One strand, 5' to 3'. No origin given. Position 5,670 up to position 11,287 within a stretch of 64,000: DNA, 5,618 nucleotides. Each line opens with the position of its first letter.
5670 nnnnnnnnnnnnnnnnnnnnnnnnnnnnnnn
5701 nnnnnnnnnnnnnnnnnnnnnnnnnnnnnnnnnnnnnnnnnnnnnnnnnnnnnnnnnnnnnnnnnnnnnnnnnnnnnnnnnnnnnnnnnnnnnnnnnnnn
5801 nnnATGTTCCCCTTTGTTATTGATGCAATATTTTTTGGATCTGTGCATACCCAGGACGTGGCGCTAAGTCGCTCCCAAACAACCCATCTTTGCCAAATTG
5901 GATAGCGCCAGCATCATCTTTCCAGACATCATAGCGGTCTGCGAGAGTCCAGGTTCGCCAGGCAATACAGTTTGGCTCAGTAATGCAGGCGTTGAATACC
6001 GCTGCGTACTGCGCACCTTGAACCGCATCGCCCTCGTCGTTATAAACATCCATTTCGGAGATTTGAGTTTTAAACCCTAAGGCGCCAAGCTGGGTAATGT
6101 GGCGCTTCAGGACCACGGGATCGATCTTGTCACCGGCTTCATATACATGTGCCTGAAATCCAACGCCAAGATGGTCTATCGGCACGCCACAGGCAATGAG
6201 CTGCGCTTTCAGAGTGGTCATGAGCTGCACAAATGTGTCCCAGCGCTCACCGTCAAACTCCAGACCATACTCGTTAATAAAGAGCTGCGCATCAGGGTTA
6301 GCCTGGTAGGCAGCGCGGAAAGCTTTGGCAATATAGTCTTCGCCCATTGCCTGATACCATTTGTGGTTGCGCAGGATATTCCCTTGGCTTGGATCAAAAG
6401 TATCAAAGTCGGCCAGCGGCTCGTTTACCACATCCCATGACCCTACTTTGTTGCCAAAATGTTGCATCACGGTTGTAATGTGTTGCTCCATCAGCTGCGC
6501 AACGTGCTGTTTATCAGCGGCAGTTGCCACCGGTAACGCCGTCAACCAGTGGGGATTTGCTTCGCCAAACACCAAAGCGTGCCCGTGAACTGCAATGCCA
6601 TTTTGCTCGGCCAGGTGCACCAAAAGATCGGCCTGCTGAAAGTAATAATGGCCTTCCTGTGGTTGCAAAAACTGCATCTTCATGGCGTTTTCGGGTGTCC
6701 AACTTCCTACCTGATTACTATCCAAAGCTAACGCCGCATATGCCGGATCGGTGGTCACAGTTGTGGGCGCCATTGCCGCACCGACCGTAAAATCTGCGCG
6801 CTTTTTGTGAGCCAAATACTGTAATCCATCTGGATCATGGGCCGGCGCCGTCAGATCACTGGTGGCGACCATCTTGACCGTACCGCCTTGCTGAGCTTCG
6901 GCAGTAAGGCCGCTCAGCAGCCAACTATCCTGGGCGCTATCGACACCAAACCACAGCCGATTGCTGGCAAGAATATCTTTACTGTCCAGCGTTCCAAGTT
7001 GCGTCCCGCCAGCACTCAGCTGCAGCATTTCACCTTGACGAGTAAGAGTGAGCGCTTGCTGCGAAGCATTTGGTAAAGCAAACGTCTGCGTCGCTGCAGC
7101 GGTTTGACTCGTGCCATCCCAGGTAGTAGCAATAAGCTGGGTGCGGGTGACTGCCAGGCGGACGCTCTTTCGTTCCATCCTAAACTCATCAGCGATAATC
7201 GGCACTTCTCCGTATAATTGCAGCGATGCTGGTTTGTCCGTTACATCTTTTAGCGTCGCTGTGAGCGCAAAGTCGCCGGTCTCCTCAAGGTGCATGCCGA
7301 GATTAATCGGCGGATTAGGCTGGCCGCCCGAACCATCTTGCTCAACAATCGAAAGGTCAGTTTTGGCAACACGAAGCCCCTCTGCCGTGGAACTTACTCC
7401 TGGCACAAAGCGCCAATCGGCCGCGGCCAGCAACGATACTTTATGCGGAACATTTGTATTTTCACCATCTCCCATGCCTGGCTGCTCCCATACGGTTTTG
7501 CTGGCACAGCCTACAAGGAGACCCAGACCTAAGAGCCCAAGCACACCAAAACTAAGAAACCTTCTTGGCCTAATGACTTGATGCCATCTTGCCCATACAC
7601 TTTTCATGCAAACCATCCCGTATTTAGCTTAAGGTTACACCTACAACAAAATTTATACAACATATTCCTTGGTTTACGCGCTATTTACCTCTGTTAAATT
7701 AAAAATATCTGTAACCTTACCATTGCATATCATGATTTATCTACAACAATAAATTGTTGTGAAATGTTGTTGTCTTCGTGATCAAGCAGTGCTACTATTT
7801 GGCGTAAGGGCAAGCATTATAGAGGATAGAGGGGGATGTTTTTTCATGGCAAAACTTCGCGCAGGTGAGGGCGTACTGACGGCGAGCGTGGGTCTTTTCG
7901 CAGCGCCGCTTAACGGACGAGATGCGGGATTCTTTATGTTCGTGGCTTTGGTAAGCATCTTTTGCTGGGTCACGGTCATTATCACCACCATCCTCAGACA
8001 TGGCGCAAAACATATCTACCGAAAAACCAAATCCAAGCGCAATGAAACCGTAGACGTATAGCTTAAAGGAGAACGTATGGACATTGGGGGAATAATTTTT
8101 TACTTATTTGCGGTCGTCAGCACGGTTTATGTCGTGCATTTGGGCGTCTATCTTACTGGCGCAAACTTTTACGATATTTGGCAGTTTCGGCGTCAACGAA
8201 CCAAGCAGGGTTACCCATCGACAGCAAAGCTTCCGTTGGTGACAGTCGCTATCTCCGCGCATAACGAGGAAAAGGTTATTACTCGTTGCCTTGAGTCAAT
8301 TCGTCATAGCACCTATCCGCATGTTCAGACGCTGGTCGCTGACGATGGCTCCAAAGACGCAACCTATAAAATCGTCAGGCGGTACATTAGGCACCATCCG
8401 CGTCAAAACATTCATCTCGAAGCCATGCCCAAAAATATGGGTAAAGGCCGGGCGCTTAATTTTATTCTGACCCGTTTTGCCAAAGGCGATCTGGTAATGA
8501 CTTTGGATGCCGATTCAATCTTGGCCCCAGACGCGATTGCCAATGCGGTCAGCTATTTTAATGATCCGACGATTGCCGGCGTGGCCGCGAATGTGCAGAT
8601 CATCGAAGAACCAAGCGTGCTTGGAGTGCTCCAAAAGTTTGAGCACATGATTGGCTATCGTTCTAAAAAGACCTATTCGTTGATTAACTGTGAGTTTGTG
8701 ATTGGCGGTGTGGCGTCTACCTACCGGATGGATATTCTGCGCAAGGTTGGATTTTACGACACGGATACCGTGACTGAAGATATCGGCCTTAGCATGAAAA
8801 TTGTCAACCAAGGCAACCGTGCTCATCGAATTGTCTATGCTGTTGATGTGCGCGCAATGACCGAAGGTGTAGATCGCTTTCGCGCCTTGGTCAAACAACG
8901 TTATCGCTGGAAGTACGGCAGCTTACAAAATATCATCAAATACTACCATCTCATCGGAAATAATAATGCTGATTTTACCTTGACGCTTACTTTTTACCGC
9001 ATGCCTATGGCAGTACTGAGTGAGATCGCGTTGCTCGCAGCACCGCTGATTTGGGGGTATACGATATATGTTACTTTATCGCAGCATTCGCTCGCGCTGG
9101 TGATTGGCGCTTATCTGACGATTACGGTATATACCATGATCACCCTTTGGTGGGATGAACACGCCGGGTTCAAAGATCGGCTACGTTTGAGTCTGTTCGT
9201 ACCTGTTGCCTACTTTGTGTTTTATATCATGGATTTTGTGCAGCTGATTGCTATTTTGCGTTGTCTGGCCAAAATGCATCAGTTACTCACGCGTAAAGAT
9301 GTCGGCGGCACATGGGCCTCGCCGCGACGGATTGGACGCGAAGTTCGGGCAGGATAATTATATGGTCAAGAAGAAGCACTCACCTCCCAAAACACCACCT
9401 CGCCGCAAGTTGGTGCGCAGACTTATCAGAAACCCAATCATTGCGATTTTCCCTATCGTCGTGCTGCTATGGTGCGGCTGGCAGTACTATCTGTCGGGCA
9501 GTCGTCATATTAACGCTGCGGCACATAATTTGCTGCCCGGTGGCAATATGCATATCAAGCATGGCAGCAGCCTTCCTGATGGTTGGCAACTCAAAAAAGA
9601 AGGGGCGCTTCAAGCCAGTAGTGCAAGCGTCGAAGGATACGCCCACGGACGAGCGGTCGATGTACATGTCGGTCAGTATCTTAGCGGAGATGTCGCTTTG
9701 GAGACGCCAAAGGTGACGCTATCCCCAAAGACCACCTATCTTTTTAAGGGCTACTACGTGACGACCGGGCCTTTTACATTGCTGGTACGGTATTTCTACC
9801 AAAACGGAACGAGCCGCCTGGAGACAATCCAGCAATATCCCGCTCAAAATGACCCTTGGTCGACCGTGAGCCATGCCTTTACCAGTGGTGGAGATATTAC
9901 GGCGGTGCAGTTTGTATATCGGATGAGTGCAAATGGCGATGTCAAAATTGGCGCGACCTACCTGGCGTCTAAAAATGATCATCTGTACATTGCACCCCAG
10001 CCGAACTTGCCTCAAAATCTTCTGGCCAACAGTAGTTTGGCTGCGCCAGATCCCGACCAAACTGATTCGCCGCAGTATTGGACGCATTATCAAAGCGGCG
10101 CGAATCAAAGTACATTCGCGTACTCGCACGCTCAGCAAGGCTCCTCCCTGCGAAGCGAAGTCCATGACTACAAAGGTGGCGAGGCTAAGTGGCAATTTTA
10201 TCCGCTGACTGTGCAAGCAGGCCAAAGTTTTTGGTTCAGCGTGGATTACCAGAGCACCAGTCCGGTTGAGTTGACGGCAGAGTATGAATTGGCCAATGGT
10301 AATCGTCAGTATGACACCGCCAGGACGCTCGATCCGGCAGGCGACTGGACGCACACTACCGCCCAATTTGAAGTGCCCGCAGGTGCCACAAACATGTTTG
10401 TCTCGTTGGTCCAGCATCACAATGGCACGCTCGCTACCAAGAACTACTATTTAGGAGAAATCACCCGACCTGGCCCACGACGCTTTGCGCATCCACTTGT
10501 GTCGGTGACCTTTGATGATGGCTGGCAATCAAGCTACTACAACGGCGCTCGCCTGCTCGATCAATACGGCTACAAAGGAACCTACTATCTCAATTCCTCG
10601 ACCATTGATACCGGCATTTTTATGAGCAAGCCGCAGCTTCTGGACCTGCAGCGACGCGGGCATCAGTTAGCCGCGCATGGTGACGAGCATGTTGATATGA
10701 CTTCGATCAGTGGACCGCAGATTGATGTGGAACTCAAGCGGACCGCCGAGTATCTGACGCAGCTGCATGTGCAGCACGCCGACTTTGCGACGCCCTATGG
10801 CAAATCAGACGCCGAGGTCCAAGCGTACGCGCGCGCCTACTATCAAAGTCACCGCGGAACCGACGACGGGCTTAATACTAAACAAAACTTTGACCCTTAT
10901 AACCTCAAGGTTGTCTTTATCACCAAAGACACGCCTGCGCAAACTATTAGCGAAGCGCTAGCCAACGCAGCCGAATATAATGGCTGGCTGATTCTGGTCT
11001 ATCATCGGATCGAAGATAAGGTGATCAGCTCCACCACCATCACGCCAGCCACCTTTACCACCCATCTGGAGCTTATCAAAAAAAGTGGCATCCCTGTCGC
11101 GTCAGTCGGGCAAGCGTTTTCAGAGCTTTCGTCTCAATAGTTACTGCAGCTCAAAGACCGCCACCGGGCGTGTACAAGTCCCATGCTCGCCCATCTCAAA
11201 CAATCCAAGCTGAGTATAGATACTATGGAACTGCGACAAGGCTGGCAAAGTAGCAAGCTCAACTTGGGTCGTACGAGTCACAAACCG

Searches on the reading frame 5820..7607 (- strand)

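Call 53: search_protein_families(library=pfam, max_evalue=1e-8, proteins=[window:5820-7607:-])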
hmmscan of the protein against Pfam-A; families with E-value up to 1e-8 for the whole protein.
window:5820-7607:- (596 aa): 1 family
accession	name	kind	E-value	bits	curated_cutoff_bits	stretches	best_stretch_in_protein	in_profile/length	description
PF00331.26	Glyco_hydro_10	-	9.5e-68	229.1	22.1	1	269-591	6-309/311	Glycosyl hydrolase family 10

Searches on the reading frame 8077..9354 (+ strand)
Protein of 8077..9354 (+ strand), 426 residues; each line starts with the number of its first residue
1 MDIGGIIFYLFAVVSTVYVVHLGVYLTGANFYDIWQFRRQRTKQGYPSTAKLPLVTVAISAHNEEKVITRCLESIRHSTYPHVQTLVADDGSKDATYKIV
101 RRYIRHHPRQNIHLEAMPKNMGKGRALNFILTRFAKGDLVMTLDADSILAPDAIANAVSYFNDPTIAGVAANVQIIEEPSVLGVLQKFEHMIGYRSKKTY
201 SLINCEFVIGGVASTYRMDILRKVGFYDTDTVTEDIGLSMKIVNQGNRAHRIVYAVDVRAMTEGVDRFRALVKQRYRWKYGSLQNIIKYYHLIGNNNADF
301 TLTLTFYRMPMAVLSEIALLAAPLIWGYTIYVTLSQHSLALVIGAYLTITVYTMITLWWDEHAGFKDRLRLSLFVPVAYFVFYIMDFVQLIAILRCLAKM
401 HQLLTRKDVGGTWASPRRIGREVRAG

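Call 53: search_protein_families(library=pfam, max_evalue=1e-8, proteins=[window:8077-9354:+])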
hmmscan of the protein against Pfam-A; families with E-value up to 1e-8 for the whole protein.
window:8077-9354:+ (426 aa): 3 families
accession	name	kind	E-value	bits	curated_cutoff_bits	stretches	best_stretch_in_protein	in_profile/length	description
PF00535.33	Glycos_transf_2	-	4.6e-28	98.7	23.3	1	56-224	1-167/168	Glycosyl transferase family 2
PF13641.12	Glyco_tranf_2_3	-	3.9e-22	79.8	27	1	55-281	3-230/230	Glycosyltransferase like family 2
PF13632.12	Glyco_trans_2_3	-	3.9e-15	56.6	27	1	140-332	2-176/198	Glycosyl transferase family group 2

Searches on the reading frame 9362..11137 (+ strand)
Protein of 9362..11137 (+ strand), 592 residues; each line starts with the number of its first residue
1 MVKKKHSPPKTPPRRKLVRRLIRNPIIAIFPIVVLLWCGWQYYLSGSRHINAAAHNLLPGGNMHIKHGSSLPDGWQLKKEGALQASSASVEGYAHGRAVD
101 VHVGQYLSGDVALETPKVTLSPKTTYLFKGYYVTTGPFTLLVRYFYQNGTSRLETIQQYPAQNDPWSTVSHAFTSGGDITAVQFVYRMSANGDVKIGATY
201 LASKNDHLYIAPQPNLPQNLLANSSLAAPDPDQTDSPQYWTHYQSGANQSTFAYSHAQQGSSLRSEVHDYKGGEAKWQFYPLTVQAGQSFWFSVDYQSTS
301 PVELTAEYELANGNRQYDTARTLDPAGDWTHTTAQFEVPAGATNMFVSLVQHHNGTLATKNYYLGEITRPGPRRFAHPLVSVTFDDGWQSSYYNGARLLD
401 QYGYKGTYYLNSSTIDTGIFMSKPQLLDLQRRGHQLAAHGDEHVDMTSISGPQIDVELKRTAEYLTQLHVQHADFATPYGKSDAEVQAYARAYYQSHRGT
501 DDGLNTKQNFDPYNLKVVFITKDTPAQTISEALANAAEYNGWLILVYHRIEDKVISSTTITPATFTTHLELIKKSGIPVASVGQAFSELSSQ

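Call 53: search_protein_families(library=pfam, max_evalue=1e-8, proteins=[window:9362-11137:+])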
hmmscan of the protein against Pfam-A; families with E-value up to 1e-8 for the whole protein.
window:9362-11137:+ (592 aa): 1 family
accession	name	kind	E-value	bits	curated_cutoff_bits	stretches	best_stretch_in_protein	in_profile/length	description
PF01522.26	Polysacc_deac_1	-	9.1e-18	64.8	23.1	1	378-492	7-118/124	Polysaccharide deacetylase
